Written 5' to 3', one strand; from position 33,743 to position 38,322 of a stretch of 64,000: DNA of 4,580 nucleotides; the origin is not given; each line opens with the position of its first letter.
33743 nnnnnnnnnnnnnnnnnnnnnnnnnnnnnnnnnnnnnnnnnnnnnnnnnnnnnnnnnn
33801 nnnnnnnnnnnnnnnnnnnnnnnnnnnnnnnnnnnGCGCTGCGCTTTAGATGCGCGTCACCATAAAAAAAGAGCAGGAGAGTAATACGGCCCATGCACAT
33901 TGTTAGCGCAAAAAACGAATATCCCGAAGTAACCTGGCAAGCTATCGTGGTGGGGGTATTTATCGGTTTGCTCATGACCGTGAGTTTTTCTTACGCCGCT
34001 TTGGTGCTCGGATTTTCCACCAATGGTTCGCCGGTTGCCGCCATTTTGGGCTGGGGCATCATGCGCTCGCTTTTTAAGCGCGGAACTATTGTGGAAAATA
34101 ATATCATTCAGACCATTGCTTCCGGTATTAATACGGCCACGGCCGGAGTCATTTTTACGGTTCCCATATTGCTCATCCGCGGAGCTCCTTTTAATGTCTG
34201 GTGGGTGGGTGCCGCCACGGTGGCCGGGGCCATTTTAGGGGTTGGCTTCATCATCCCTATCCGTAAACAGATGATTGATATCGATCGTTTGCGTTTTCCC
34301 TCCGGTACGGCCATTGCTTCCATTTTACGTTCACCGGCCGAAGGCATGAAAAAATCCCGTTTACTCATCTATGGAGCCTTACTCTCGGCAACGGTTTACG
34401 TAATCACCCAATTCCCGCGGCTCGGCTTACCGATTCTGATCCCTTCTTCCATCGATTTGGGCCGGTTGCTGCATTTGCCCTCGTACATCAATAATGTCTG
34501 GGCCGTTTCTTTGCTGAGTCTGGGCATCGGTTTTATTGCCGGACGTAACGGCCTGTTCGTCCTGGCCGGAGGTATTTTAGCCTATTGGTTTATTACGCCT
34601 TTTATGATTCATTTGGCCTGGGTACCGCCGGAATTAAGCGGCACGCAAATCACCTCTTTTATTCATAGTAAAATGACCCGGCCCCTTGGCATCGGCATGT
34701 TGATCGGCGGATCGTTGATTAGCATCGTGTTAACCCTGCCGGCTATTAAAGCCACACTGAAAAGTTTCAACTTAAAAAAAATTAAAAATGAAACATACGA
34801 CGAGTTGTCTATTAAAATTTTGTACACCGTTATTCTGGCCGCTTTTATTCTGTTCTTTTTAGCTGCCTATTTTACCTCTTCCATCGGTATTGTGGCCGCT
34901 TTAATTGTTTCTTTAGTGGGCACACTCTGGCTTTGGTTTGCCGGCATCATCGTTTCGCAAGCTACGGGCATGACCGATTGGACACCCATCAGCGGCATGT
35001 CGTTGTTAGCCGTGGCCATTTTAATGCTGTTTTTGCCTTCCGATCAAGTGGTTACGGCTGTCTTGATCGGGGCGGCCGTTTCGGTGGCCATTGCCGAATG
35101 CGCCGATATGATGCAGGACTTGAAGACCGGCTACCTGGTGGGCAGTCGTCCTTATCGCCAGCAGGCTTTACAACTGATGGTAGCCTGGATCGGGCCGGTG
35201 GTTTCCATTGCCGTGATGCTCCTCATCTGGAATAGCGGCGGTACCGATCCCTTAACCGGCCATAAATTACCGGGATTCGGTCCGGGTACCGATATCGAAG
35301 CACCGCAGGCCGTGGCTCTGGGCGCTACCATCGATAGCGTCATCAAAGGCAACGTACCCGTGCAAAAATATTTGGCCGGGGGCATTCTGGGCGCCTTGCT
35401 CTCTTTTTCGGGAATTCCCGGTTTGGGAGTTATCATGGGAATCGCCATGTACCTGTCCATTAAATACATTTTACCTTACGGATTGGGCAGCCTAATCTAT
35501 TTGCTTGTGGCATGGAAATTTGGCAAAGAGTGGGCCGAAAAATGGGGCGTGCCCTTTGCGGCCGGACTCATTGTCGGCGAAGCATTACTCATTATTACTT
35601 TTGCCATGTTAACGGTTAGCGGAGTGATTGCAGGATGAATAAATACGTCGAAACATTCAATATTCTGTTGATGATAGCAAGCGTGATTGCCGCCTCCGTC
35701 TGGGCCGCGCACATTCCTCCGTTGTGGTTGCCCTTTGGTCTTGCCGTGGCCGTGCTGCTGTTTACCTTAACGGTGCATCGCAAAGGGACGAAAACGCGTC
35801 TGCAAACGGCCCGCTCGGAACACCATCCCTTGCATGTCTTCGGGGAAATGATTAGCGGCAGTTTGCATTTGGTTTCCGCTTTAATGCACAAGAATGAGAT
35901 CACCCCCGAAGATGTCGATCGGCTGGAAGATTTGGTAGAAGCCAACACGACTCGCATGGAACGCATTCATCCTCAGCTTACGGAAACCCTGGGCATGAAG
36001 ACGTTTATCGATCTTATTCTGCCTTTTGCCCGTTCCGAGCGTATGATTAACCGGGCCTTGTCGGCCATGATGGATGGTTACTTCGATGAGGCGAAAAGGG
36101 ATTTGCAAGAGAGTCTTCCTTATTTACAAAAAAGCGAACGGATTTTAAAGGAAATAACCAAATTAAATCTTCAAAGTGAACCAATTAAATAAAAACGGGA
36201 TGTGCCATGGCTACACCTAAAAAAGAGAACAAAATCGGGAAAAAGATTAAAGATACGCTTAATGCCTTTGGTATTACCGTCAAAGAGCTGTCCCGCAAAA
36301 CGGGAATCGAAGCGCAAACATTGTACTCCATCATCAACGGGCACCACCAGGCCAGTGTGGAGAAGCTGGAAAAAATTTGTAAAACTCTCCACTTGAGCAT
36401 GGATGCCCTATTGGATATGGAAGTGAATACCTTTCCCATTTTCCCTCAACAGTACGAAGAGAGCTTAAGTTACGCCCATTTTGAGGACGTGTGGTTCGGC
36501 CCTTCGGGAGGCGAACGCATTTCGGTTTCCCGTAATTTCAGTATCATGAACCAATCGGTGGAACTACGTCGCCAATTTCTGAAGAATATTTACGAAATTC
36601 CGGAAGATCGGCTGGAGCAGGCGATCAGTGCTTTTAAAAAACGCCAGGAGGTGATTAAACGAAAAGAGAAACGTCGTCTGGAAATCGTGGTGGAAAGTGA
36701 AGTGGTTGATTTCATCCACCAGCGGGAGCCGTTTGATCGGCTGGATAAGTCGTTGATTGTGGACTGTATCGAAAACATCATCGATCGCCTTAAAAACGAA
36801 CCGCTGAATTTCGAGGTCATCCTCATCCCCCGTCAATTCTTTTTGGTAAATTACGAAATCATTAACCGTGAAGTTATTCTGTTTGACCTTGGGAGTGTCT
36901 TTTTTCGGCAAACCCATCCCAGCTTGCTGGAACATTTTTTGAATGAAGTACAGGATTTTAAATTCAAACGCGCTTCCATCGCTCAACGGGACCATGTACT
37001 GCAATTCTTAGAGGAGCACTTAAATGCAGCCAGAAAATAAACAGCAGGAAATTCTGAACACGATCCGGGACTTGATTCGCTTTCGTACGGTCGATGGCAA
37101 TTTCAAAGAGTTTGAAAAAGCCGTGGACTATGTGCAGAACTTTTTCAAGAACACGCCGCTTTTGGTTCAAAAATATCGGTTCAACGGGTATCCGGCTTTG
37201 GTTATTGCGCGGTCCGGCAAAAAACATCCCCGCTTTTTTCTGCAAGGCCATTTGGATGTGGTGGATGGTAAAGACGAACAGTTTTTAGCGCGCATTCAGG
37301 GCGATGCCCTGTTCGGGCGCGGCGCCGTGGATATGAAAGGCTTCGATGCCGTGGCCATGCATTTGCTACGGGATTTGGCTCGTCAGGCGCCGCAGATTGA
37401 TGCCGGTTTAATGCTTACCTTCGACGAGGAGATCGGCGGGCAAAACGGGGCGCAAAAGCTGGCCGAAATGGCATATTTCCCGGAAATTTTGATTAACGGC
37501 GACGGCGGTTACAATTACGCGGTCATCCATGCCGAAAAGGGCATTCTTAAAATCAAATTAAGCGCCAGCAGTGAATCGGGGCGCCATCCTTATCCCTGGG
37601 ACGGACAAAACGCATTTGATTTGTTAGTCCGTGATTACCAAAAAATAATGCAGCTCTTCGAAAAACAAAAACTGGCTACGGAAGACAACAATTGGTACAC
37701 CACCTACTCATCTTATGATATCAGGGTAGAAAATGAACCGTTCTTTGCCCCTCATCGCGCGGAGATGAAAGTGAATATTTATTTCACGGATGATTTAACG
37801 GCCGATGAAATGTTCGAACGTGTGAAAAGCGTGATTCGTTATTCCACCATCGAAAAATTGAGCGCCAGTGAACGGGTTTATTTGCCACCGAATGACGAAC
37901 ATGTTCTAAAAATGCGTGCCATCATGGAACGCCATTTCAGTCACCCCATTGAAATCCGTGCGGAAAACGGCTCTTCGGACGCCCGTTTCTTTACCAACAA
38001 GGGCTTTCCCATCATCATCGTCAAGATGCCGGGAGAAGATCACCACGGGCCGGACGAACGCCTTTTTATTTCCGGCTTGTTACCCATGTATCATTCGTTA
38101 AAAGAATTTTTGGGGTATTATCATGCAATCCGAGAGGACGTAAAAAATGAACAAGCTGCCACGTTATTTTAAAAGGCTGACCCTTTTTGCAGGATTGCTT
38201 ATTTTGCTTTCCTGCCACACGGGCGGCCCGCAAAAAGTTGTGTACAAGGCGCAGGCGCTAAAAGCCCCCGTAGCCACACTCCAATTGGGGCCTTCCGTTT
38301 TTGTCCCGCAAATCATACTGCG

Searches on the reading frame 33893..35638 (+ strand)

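Call 43: search_protein_families(library=pfam, proteins=[window:33893-35638:+], max_evalue=0.001)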
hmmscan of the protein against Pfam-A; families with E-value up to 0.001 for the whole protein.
window:33893-35638:+ (581 aa): 1 family
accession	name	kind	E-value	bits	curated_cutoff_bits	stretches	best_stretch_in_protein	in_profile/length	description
PF03169.20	OPT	-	3.7e-60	204.7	25.8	1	12-573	1-622/623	OPT oligopeptide transporter protein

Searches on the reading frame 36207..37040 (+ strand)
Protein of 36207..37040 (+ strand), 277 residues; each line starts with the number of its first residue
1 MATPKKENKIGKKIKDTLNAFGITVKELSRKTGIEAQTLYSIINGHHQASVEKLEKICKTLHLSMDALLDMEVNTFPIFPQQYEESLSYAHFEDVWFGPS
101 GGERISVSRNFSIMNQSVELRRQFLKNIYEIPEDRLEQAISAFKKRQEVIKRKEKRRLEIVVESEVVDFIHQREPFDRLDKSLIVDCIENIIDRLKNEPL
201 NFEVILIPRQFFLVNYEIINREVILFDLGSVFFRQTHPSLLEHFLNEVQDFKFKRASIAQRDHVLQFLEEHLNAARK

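Call 43: search_protein_families(library=pfam, proteins=[window:36207-37040:+], max_evalue=0.001)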
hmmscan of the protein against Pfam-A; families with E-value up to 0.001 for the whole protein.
window:36207-37040:+ (277 aa): 3 families
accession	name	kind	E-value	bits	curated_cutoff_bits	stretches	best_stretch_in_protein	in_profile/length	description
PF01381.28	HTH_3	-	2.4e-09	37.5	23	1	14-67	1-54/55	Helix-turn-helix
PF13443.12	HTH_26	-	6.6e-09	36.3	22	1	14-71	2-60/63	Cro/C1-type HTH DNA-binding domain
PF12844.13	HTH_19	-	1.2e-05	25.6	30.2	1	11-70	1-60/64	Helix-turn-helix domain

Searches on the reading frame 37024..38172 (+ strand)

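Call 43: search_protein_families(library=pfam, proteins=[window:37024-38172:+], max_evalue=0.001)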
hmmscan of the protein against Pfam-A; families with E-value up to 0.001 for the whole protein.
window:37024-38172:+ (382 aa): 3 families
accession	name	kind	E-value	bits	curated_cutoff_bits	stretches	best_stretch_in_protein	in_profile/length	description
PF01546.33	Peptidase_M20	-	1.8e-21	77.5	24.6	1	73-362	2-203/206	Peptidase family M20/M25/M40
PF07687.19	M20_dimer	-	0.00051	20.4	21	0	170-272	2-100/107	Peptidase dimerisation domain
PF04389.22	Peptidase_M28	-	0.00079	19.6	21.3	0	64-148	7-78/193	Peptidase family M28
